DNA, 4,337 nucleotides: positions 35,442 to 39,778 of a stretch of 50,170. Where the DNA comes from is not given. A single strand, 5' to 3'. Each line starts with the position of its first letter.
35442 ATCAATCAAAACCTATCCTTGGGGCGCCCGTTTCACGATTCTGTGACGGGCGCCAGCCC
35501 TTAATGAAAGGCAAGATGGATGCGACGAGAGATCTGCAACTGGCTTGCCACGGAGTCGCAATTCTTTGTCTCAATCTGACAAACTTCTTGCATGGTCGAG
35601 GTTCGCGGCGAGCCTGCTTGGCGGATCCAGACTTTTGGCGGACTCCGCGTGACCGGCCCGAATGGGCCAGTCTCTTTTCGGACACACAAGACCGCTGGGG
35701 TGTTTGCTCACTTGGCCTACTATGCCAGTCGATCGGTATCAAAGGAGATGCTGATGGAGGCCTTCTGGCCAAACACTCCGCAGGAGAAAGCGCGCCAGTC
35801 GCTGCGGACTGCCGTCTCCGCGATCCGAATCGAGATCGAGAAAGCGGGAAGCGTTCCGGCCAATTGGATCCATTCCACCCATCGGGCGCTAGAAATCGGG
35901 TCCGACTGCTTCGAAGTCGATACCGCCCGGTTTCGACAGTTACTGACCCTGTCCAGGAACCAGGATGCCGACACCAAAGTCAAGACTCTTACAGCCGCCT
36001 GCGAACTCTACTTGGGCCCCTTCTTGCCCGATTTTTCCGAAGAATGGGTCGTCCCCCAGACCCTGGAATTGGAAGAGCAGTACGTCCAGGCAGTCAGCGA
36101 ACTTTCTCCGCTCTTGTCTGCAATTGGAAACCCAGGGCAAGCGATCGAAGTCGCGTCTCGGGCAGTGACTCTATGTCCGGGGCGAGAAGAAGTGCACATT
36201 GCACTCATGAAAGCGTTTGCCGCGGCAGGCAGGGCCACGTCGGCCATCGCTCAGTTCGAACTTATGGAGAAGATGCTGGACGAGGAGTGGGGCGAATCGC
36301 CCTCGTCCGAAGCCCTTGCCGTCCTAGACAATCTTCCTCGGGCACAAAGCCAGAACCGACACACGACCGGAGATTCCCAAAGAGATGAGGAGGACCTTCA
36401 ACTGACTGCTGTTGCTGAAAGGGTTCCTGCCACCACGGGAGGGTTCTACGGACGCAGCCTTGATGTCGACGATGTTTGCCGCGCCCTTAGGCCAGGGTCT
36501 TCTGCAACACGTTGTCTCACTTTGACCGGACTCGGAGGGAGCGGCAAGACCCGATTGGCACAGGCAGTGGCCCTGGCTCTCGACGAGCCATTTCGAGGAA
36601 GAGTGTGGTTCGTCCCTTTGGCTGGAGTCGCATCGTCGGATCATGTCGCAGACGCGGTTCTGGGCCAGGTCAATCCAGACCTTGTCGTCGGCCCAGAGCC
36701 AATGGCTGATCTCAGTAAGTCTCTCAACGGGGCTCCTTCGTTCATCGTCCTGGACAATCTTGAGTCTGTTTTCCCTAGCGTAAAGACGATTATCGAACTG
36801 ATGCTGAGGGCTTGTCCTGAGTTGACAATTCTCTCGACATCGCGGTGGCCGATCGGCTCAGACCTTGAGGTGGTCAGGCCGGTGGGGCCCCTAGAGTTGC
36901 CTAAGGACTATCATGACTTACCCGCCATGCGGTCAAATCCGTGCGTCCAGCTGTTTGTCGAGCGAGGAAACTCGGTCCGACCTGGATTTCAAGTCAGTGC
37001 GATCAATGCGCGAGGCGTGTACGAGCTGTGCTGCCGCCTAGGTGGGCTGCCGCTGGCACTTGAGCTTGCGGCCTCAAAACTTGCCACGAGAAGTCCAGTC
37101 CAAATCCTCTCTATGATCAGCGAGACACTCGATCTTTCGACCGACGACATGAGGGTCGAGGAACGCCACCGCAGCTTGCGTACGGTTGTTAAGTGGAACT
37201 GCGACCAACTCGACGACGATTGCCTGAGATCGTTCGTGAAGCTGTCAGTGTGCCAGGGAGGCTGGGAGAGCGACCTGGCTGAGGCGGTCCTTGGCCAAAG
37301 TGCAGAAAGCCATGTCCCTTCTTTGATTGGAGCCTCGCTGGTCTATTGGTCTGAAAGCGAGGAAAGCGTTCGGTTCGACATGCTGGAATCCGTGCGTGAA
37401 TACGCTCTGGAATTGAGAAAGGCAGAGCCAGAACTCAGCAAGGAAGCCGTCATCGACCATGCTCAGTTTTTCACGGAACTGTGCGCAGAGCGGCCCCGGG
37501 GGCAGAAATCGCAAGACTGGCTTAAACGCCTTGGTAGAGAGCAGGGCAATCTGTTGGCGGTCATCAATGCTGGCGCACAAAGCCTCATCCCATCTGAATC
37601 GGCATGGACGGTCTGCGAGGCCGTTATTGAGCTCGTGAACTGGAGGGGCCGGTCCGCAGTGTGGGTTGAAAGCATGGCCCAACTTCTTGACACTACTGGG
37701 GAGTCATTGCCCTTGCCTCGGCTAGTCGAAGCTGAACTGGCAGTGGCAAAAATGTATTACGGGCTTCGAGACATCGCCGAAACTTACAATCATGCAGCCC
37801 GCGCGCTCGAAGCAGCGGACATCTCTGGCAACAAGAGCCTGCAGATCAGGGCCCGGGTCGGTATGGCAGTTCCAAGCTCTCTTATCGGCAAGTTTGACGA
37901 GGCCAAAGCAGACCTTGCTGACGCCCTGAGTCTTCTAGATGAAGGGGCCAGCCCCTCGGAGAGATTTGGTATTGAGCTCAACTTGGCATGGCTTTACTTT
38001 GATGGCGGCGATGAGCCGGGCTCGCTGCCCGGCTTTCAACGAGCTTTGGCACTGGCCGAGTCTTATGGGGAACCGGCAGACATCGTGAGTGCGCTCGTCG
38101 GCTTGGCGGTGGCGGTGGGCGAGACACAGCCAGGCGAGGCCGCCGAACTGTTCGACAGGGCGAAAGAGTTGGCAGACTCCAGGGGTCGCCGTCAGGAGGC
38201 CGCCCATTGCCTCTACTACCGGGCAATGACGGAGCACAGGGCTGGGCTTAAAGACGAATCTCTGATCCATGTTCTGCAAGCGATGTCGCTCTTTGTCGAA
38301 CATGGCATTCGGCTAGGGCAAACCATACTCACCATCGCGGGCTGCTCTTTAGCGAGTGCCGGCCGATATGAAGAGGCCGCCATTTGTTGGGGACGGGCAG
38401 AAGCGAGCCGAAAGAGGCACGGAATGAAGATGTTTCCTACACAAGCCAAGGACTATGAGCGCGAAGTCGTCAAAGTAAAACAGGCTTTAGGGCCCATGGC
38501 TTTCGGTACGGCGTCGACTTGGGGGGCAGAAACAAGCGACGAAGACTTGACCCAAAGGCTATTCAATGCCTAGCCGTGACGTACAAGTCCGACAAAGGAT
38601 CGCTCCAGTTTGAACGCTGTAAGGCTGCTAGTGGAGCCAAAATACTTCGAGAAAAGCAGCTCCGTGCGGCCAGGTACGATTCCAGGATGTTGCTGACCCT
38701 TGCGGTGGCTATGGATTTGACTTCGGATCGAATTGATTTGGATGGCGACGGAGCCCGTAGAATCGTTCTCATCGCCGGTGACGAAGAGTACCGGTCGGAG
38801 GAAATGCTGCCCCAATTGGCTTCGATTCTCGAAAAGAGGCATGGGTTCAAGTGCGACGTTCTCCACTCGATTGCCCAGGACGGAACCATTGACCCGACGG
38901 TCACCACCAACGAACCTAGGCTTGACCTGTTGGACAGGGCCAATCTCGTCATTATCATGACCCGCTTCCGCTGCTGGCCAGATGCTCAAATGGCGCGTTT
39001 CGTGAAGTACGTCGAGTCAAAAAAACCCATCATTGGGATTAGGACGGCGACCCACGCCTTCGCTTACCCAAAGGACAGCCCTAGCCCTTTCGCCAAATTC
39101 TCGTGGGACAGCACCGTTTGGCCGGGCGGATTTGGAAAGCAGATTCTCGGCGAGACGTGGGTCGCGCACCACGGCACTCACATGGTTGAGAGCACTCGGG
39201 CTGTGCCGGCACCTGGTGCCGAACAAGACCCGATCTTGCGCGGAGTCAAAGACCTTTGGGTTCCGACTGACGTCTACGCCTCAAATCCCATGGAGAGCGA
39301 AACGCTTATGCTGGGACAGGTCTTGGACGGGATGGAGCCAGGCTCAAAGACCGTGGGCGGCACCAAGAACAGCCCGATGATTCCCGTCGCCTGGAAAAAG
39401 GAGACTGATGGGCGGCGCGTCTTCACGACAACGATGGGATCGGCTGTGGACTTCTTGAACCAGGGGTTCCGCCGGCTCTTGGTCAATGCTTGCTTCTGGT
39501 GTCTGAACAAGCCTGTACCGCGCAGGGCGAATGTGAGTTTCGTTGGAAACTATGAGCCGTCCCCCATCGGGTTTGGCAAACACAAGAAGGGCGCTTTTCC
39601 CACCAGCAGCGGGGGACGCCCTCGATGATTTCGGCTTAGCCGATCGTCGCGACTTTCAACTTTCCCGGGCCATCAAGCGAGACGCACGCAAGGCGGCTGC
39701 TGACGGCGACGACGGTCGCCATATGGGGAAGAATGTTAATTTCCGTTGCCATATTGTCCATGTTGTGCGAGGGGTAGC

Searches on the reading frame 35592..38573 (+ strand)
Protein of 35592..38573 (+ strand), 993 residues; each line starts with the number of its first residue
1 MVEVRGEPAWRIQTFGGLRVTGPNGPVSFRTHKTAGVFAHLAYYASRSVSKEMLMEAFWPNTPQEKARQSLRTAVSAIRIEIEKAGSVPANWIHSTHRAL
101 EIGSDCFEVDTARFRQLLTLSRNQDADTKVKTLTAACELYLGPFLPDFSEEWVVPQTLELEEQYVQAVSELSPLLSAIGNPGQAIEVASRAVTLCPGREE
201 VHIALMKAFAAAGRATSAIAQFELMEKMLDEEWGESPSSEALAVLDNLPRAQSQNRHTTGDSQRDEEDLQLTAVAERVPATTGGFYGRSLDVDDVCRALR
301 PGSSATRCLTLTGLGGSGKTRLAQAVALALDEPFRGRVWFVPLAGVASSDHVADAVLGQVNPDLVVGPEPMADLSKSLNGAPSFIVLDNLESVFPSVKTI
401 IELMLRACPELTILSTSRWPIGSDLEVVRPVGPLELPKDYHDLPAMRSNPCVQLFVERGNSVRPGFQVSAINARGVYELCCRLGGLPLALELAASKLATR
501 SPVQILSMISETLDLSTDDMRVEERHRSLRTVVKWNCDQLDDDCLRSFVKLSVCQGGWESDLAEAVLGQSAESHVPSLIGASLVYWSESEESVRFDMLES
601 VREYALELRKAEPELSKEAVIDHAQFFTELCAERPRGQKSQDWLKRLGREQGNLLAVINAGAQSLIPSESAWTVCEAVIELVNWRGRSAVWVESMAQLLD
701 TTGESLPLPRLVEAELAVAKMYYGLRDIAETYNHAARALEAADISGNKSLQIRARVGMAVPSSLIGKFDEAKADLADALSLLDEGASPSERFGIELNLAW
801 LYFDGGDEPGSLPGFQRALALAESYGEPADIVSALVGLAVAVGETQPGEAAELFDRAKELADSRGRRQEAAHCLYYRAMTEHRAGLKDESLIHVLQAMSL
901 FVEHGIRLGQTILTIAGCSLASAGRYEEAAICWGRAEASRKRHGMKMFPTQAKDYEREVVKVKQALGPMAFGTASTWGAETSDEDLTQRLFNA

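Call 9: search_protein_families(library=pfam, proteins=[window:35592-38573:+], max_evalue=0.01)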
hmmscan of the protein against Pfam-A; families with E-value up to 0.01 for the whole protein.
window:35592-38573:+ (993 aa): 8 families
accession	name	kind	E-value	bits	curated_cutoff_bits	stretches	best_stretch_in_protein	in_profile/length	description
PF03704.23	BTAD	-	6.2e-20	72.5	22.1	1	109-241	1-138/146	Bacterial transcriptional activator domain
PF13191.12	AAA_16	-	5e-07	30.8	32.6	1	285-346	2-61/167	AAA ATPase domain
PF13424.12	TPR_12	-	1.3e-05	25.8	30.1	0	795-861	6-75/77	Tetratricopeptide repeat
PF13401.12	AAA_22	-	7.7e-05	23.5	27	1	306-398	5-98/130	AAA domain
PF07719.23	TPR_2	-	0.00013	22.2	27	0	916-936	7-27/34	Tetratricopeptide repeat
PF00486.34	Trans_reg_C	-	0.00016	22.1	26.2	1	31-96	7-70/77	Transcriptional regulatory protein, C terminal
PF20703.3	nSTAND1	-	0.0026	17.9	27.1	1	284-397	15-131/379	Novel STAND NTPase 1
PF00931.28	NB-ARC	-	0.0026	17.5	23.5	0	292-341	5-56/248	NB-ARC domain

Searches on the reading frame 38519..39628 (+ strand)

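Call 9: search_protein_families(library=pfam, proteins=[window:38519-39628:+], max_evalue=0.01)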
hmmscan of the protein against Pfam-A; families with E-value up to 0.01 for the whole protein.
window:38519-39628:+ (369 aa): 1 family
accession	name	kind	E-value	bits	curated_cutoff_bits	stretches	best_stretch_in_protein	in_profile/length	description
PF06283.17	ThuA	-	3.2e-11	44.3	33.4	1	113-328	21-209/209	Trehalose utilisation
